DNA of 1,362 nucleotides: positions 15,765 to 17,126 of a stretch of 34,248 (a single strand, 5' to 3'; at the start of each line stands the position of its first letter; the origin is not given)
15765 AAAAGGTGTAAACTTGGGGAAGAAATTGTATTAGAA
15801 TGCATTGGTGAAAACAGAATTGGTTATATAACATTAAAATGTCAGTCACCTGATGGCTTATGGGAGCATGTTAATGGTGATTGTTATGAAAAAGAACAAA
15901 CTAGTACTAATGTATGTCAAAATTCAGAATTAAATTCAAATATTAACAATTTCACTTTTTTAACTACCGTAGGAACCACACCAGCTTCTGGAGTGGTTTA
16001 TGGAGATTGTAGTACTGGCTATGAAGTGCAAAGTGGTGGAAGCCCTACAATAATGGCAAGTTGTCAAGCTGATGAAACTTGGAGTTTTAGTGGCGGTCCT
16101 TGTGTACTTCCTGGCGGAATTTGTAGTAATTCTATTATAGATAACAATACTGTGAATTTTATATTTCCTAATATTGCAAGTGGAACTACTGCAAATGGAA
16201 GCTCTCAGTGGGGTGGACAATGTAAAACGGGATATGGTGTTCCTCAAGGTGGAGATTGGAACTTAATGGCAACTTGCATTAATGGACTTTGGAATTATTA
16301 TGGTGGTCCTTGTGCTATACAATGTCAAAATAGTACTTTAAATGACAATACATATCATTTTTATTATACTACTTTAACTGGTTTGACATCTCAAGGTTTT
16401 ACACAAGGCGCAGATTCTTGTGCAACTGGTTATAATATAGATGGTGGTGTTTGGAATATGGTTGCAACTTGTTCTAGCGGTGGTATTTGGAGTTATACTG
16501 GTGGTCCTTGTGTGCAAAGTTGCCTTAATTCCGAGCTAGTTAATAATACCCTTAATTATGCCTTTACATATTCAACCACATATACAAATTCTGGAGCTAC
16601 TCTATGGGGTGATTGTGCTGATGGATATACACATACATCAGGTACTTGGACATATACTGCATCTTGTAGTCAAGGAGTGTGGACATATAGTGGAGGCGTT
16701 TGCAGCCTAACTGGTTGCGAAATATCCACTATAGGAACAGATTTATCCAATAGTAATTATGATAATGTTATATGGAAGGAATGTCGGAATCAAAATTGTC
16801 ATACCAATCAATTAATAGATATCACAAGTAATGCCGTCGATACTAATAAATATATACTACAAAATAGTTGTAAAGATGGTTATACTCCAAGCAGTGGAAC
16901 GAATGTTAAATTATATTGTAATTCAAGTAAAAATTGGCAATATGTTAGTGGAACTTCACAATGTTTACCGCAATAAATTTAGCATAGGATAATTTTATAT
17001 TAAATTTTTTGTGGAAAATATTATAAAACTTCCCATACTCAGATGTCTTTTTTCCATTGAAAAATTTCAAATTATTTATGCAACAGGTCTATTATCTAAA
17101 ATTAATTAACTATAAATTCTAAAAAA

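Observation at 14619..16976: Pilin-type N-terminus fused to a tandem array of Sushi/CCP-like modules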

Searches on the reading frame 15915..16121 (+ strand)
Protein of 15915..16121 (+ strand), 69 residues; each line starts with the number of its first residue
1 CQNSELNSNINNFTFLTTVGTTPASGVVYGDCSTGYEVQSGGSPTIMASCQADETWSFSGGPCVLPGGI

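Call 7: search_protein_families(library=pfam, proteins=[window:15915-16121:+], max_evalue=10)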
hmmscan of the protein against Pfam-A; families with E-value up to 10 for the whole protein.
seq(69 aa): 1 family
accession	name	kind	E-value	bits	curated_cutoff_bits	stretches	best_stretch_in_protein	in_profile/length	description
PF00084.26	Sushi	-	0.063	14.1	20.7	1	27-57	24-50/56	Sushi repeat (SCR repeat)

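Call 15: search_solved_structures(query=A1, max_evalue=10, show_alignments=3)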
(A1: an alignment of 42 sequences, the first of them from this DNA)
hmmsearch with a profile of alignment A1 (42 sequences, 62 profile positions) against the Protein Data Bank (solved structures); distinct sequences matched with E-value up to 10: 79 (the best 60 are shown).
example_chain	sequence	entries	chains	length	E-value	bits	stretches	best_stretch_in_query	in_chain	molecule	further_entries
3gov_A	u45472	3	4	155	6.7e-06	29.8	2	13-56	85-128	MASP-1 | Mannan-binding lectin serine protease 1 heavy chain | Mannan-binding lectin serine protease 1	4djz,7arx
6ilj_E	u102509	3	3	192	2e-05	28.3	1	6-56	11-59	Complement decay-accelerating factor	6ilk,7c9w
4kkd_A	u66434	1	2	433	3e-05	27.7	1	13-56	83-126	Mannan-binding lectin serine protease 1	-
2qy0_A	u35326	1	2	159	3.9e-05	27.4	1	27-56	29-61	Complement C1r subcomponent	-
8cmt_C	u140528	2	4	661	4.3e-05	27.2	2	6-55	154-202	Coagulation factor XIII B chain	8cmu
7mzt_A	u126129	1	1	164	4.3e-05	27.2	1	27-56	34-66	Complement C1r subcomponent heavy chain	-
5foa_E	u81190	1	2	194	5.7e-05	26.8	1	6-56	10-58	DECAY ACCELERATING FACTOR, CD55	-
4igd_A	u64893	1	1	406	9e-05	26.2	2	13-56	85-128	Mannan-binding lectin serine protease 1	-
7pqo_C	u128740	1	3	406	9.1e-05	26.2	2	13-56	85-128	Mannan-binding lectin serine protease 1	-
7do4_B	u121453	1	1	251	0.00012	25.7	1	6-56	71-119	Complement decay-accelerating factor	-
7vy6_E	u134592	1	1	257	0.00014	25.6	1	6-56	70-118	Complement decay-accelerating factor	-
7vy5_E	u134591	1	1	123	0.00018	25.2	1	6-56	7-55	Complement decay-accelerating factor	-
1nwv_A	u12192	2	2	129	0.0002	25.1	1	6-56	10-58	Complement decay-accelerating factor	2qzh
5jpm_G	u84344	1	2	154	0.00034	24.3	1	32-55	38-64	Mannan-binding lectin serine protease 2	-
1ojv_A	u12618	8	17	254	0.00037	24.2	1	6-56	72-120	COMPLEMENT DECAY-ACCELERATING FACTOR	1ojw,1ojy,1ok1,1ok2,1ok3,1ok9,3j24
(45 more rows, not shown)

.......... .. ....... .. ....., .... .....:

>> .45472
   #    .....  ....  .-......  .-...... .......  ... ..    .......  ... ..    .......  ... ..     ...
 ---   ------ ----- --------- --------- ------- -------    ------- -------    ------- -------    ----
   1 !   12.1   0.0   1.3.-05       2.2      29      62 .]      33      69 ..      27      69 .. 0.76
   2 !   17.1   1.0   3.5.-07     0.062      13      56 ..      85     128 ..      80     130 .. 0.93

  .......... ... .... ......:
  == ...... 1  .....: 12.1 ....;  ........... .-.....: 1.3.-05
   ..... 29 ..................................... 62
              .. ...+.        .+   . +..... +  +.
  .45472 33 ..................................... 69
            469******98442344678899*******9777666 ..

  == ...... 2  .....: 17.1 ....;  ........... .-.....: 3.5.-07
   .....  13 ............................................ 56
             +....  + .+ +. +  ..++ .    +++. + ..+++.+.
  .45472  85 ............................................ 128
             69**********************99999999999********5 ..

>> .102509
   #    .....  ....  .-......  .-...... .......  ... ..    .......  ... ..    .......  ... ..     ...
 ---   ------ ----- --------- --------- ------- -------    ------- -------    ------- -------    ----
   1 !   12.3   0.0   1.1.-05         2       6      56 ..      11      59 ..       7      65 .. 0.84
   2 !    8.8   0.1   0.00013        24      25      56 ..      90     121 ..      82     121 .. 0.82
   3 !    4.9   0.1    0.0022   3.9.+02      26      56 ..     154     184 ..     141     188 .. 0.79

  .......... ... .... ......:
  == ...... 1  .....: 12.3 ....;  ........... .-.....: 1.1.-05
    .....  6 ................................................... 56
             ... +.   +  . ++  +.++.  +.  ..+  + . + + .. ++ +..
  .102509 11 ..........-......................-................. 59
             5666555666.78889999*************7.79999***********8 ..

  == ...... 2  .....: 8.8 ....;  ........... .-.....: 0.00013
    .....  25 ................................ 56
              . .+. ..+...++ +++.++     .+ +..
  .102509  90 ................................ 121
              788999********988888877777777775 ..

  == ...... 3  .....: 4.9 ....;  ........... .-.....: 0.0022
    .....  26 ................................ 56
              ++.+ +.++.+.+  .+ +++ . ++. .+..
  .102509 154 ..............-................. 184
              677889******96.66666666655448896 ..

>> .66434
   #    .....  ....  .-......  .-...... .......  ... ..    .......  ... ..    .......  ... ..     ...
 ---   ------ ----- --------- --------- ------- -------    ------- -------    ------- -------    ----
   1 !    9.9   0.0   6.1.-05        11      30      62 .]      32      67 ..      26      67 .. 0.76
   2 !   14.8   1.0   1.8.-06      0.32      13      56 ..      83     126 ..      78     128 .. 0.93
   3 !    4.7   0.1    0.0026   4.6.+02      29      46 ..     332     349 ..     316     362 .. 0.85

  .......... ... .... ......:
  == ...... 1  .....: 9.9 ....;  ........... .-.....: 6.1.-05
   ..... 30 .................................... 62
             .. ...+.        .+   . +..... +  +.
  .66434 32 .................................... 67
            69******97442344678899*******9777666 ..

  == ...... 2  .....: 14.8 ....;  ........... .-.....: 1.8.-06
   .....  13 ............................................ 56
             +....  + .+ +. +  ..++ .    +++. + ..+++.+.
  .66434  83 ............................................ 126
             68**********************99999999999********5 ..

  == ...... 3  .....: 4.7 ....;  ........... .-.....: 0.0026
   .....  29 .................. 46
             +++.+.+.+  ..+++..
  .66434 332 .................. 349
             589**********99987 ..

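Call 31: predict_structure(alignment_id=A1)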
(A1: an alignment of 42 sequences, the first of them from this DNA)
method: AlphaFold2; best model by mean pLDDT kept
length: 63 residues; sequences in the alignment: 42
mean_pLDDT: 91.4   pTM: 0.70
mean pLDDT of the five models: 91.4, 90.0, 88.2, 85.3, 84.9
residues with pLDDT >= 90: 45; 70-90: 18; 50-70: 0; < 50: 0
segments of 3 or more residues with pLDDT < 50: none
pLDDT, mean of each block of 10 residues (from residue 1): 91 92 94 90 91 92 86
secondary structure, 60 per line:
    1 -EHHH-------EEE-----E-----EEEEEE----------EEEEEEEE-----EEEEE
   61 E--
elements in order: E13-15 E27-32 E43-50 E56-61

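Call 34: fold_search(model_id=the predicted structure, library=pdb)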
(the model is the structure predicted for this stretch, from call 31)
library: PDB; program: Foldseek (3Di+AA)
matches with E <= 10: 173; with E <= 0.001: 0
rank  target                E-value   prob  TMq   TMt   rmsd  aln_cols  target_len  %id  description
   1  3erb                  9.9e-02  0.94  0.45  0.19   3.9        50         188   24  The Crystal Structure of C2b, a Fragment of Complement Component C2 produced during C3-convertase Formation (released 2009-03-10)
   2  2z3r_P                3.2e-01  0.47  0.43  0.39   4.3        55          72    9  Crystal structure of the IL-15/IL-15Ra complex (released 2007-09-04)
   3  1ojy_C                3.4e-01  0.84  0.55  0.16   2.8        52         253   25  Decay accelerating factor (cd55): the structure of an intact human complement regulator. (released 2004-01-07)
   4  1ckl_A                3.7e-01  0.87  0.55  0.31   2.6        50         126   14  N-TERMINAL TWO DOMAINS OF HUMAN CD46 (MEMBRANE COFACTOR PROTEIN, MCP) (released 1999-06-11)
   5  1ojv_A                4.2e-01  0.85  0.57  0.17   2.6        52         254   25  Decay accelerating factor (CD55): the structure of an intact human complement regulator. (released 2004-01-07)
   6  5ubm_B                4.2e-01  0.80  0.54  0.28   3.7        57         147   23  Crystal structure of human C1s in complex with inhibitor gigastasin (released 2017-11-08)
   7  8b0f_C                5.3e-01  0.47  0.47  0.06   4.1        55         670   16  CryoEM structure of C5b8-CD59 (released 2023-02-22)
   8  2z3r_B                5.3e-01  0.38  0.43  0.39   4.1        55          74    7  Crystal structure of the IL-15/IL-15Ra complex (released 2007-09-04)
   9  4aqb_A                6.1e-01  0.63  0.49  0.12   4.0        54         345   22  MBL-Ficolin Associated Protein-1, MAP-1 aka MAP44 (released 2012-08-08)
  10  7do4_B                6.4e-01  0.66  0.55  0.16   2.7        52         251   25  Crystal structure of CD97-CD55 complex (released 2021-09-22)
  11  8trv_B                6.4e-01  0.63  0.53  0.15   3.2        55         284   24  Structure of the EphA2 LBDCRD bound to FabS1C_C1 (released 2024-07-17)
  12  1ojv_B                6.9e-01  0.75  0.57  0.17   2.6        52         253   25  Decay accelerating factor (CD55): the structure of an intact human complement regulator. (released 2004-01-07)
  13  2psm_F                6.9e-01  0.28  0.40  0.38   4.4        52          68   13  Crystal structure of Interleukin 15 in complex with Interleukin 15 receptor alpha (released 2007-11-06)
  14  1ojw_B                7.3e-01  0.60  0.52  0.16   2.9        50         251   18  Decay accelerating factor (CD55): the structure of an intact human complement regulator. (released 2004-01-07)
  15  4kkd_B                7.3e-01  0.60  0.47  0.10   3.6        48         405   25  The X-ray crystal structure of Mannose-binding lectin-associated serine proteinase-3 reveals the structural basis for  (released 2013-07-03)
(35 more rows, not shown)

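Call 56: search_protein_representatives(alignment_id=A1)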
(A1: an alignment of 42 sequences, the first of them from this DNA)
Query: 42 sequences, 62 profile positions. Proteins with E-value up to 0.001 (for the whole library): 415; up to 1e-10: 81; up to 1e-30: 12. The best 150 are listed.
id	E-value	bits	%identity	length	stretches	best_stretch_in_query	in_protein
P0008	7.3e-154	516.6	-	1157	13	1-62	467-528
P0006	1.0e-102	352.8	-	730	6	1-62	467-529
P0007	1.3e-79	278.7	-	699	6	1-62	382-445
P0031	3.5e-57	206.9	-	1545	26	18-56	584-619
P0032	7.3e-56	202.7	-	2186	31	20-56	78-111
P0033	1.2e-55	202.0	-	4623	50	18-56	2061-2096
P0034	1.5e-36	140.9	-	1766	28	8-62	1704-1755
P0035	2.0e-34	134.0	-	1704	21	17-62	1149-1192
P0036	6.1e-34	132.5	-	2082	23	27-58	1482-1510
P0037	1.3e-32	128.2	-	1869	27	25-56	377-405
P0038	1.3e-32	128.2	-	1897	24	20-57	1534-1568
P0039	7.0e-31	122.7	-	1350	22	24-62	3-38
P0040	7.7e-29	116.1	-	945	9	1-58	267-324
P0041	2.1e-28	114.8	-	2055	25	23-56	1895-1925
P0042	7.2e-28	113.0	-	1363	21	6-56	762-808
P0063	1.4e-15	73.6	-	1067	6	14-60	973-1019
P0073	2.1e-14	69.9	-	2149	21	6-56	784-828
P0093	3.0e-12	63.0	-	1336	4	1-60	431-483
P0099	1.1e-11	61.1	-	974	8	4-62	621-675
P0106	4.5e-11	59.2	-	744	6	1-59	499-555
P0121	5.1e-10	55.8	-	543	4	1-58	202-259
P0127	9.6e-10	55.0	-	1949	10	24-60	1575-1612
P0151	5.3e-09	52.6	-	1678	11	18-61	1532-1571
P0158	1.1e-08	51.6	-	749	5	2-56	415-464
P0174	3.0e-08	50.2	-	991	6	7-59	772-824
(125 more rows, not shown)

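Call 60: search_protein_families(library=pfam, proteins=[P0093, P0158, P0174, P0040, P0121, P0099, P0106, P0031], max_evalue=0.01)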
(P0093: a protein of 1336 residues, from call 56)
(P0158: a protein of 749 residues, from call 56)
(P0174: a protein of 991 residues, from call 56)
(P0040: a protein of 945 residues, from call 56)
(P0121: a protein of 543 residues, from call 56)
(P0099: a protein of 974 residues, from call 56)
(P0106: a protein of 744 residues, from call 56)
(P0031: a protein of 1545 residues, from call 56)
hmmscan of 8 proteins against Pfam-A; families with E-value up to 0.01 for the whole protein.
P0093 (1336 aa): 2 families
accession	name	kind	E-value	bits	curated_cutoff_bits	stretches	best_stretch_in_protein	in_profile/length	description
PF12810.13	ALK_LTK_GRD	-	1.4e-27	97.7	24.5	2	1115-1310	11-203/243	ALK/LTK, Glycine-rich domain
PF00084.26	Sushi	-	4.7e-06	27.4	20.7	0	515-562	17-56/56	Sushi repeat (SCR repeat)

P0158 (749 aa): 1 family
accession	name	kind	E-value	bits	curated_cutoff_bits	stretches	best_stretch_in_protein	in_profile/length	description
PF07963.17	N_methyl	-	1.1e-05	25.3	21.2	1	17-42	2-27/27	Prokaryotic N-terminal methylation motif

P0174 (991 aa): 1 family
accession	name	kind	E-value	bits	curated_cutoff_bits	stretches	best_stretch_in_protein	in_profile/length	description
PF00084.26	Sushi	-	3e-25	88.8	20.7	4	694-757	1-54/56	Sushi repeat (SCR repeat)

P0040 (945 aa): 2 families
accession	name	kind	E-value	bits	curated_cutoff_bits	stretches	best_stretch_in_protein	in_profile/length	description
PF00084.26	Sushi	-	1.3e-10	41.9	20.7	1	299-324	27-52/56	Sushi repeat (SCR repeat)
PF25599.1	Ephrin_CRD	-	7.4e-08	32.7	27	1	213-262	5-57/59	Ephrin cysteine rich domain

P0121 (543 aa): 1 family
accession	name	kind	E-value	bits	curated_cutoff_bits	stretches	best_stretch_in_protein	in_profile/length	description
PF00084.26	Sushi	-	1.9e-06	28.6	20.7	1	221-260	15-53/56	Sushi repeat (SCR repeat)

P0099 (974 aa): 1 family
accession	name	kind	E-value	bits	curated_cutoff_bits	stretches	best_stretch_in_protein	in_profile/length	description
PF00084.26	Sushi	-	0.00015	22.5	20.7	0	747-794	5-56/56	Sushi repeat (SCR repeat)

P0106 (744 aa): 2 families
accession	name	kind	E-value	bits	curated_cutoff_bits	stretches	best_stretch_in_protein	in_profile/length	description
PF00084.26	Sushi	-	1.3e-07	32.4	20.7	1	506-553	7-51/56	Sushi repeat (SCR repeat)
PF04956.18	TrbC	-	6.4e-07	30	27.9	1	271-328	40-97/98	TrbC/VIRB2 pilin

P0031 (1545 aa): 9 families
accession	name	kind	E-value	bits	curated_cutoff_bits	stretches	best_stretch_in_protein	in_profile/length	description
PF00084.26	Sushi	-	6.1e-289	933.2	20.7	26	748-801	1-56/56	Sushi repeat (SCR repeat)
PF25599.1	Ephrin_CRD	-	1.2e-26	92.9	27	0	785-802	41-58/59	Ephrin cysteine rich domain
PF18630.7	Peptidase_M60_C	-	4.1e-19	69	26.2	0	1359-1388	33-62/65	Peptidase M60 C-terminal domain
PF22764.1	E217_Gp32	-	2e-17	63.6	27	0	113-144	98-129/144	Tail fiber protein gp32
PF02793.27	HRM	-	1.7e-16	60.8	26.2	0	906-930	37-63/66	Hormone receptor domain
PF14704.11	DERM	-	6.8e-16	59.3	28.3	0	1184-1272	3-90/152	Dermatopontin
PF12662.13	cEGF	-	2.8e-14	53.1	26.6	0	774-789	6-20/24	Complement Clr-like EGF-like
PF12947.13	EGF_3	-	3e-08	34.2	28.5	0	476-491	20-35/36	EGF domain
PF13557.12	Phenol_MetA_deg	-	9.7e-06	26.2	22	0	1406-1438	113-147/242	Putative MetA-pathway of phenol degradation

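Call 62: find_encoding_contigs(protein=P0174, flank=10000, max_places=2)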
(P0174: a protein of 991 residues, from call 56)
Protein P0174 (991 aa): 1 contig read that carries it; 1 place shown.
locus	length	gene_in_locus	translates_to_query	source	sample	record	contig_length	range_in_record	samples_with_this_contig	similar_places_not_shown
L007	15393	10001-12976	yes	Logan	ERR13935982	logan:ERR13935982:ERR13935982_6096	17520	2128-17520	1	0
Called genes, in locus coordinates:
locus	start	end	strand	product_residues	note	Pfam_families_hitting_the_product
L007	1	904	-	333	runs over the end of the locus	PF01018:GTP1_OBG, PF01926:MMR_HSR1, PF02421:FeoB_N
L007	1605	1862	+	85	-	-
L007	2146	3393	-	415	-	-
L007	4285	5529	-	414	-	PF02504:FA_synthesis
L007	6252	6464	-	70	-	PF01783:Ribosomal_L32p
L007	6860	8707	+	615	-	PF14849:YidC_periplas, PF02096:60KD_IMP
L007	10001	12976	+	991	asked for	PF00084:Sushi (weak)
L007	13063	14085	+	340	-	PF13419:HAD_2 (faint), PF00702:Hydrolase, PF13344:Hydrolase_6, PF13242:Hydrolase_like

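Call 79: find_encoding_contigs(protein=P0106, flank=8000, max_places=1)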
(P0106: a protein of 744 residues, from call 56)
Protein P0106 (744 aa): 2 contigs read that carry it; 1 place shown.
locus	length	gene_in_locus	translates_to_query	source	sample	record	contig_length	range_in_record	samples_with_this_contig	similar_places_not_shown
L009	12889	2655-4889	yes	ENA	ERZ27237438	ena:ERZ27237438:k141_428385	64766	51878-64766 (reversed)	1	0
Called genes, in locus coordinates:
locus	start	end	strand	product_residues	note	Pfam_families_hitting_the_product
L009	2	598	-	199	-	?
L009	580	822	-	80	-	-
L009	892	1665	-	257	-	PF10502:Peptidase_S26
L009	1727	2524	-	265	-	PF01790:LGT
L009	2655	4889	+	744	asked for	PF04956:TrbC (weak), PF00084:Sushi (faint)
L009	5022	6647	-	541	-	PF12796:Ank_2 (faint)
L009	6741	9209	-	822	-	PF12796:Ank_2, PF13606:Ank_3 (faint), PF12796:Ank_2, PF13637:Ank_4, PF00023:Ank (weak), PF13857:Ank_5, PF12796:Ank_2, PF13637:Ank_4 (weak), +1 more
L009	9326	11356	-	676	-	PF00023:Ank (faint), PF12796:Ank_2, PF13857:Ank_5, PF12796:Ank_2, PF13857:Ank_5, PF13637:Ank_4 (weak), PF12796:Ank_2, PF13857:Ank_5 (weak), +1 more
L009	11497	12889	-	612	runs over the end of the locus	-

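Call 80: find_encoding_contigs(protein=P0093, flank=8000, max_places=1)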
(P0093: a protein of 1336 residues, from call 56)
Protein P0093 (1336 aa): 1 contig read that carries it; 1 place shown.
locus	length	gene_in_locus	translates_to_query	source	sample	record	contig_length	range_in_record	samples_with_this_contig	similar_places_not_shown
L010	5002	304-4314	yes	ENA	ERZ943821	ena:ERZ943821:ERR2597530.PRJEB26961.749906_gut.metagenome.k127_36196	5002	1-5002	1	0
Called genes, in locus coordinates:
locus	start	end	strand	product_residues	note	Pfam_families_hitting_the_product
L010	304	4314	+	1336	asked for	PF00084:Sushi (faint), PF12810:ALK_LTK_GRD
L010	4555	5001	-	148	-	?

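Call 84: search_protein_families(library=pfam, proteins=[P0127, P0151, P0073, P0063], max_evalue=0.01)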
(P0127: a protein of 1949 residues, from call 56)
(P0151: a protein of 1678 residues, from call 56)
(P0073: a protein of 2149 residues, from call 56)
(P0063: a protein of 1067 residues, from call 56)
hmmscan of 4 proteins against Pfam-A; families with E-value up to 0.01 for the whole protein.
P0127 (1949 aa): 3 families
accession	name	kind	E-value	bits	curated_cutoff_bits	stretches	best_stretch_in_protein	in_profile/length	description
PF12810.13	ALK_LTK_GRD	-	5.3e-49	167.8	24.5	2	1259-1500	11-204/243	ALK/LTK, Glycine-rich domain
PF00084.26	Sushi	-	9.2e-15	55.2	20.7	2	1700-1742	8-52/56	Sushi repeat (SCR repeat)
PF04956.18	TrbC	-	5.5e-06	26.9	27.9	1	10-106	11-98/98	TrbC/VIRB2 pilin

P0151 (1678 aa): 3 families
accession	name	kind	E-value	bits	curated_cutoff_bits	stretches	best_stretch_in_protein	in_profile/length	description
PF00084.26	Sushi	-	6.7e-31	106.9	20.7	4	1521-1568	1-52/56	Sushi repeat (SCR repeat)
PF12810.13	ALK_LTK_GRD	-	4.5e-24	86.2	24.5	2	681-890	12-203/243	ALK/LTK, Glycine-rich domain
PF04956.18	TrbC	-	2.1e-06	28.3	27.9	1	4-61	40-97/98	TrbC/VIRB2 pilin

P0073 (2149 aa): 3 families
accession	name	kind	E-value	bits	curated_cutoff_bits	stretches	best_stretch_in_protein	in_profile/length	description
PF00084.26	Sushi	-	9.9e-101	330.5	20.7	11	971-1025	1-56/56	Sushi repeat (SCR repeat)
PF04956.18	TrbC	-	4.3e-06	27.3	27.9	1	134-190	41-97/98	TrbC/VIRB2 pilin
PF25599.1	Ephrin_CRD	-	0.0063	17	27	1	441-481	15-58/59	Ephrin cysteine rich domain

P0063 (1067 aa): 7 families
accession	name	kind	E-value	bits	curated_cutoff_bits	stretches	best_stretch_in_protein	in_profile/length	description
PF19077.6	Big_13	-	3.7e-37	127.4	27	5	719-784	24-96/102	Bacterial Ig-like domain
PF12245.14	Big_3_2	-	1.3e-06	29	23.3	0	462-531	42-122/122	Bacterial Ig-like domain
PF17936.7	Big_6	-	5e-05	23.9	27.6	1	720-781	11-75/83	Bacterial Ig domain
PF13750.12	Big_3_3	-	0.00026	21.1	27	0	581-624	5-50/157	Bacterial Ig-like domain (group 3)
PF13754.12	Big_3_4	-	0.0019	18.5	27.3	0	508-531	38-61/106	Domain of unknown function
PF15418.12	DUF4625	-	0.0032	18.2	27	0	751-784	93-126/131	Domain of unknown function (DUF4625)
PF06486.16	DUF1093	-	0.0037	18.3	26.3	0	761-784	27-50/81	Protein of unknown function (DUF1093)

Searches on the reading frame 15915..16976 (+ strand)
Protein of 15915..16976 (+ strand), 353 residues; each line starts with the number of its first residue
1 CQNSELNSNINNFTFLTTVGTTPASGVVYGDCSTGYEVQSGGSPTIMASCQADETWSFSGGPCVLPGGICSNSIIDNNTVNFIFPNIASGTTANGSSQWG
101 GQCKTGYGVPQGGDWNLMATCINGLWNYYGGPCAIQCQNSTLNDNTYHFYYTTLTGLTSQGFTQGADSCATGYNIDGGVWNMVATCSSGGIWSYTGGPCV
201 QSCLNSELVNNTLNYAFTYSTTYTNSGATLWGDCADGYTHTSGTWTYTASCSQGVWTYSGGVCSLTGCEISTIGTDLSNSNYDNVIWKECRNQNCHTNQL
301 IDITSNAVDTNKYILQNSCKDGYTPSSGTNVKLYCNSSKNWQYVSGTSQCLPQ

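Call 7: search_protein_families(library=pfam, proteins=[window:15915-16976:+], max_evalue=10)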
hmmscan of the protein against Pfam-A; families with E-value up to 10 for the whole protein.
window:15915-16976:+ (353 aa): 1 family
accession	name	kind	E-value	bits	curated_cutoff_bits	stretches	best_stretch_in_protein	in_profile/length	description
PF24216.1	DUF7435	-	5.3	7.8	27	1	226-247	2-20/60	Domain of unknown function (DUF7435)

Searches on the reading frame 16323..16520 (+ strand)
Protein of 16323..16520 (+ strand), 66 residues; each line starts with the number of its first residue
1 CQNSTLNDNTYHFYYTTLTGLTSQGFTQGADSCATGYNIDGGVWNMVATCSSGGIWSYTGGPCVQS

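Call 7: search_protein_families(library=pfam, proteins=[window:16323-16520:+], max_evalue=10)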
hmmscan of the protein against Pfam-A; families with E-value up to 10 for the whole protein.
seq(66 aa): 1 family
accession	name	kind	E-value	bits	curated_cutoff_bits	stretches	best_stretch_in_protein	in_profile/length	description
PF01681.22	C6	-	0.3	12.1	27.9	1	7-61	12-81/89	C6 domain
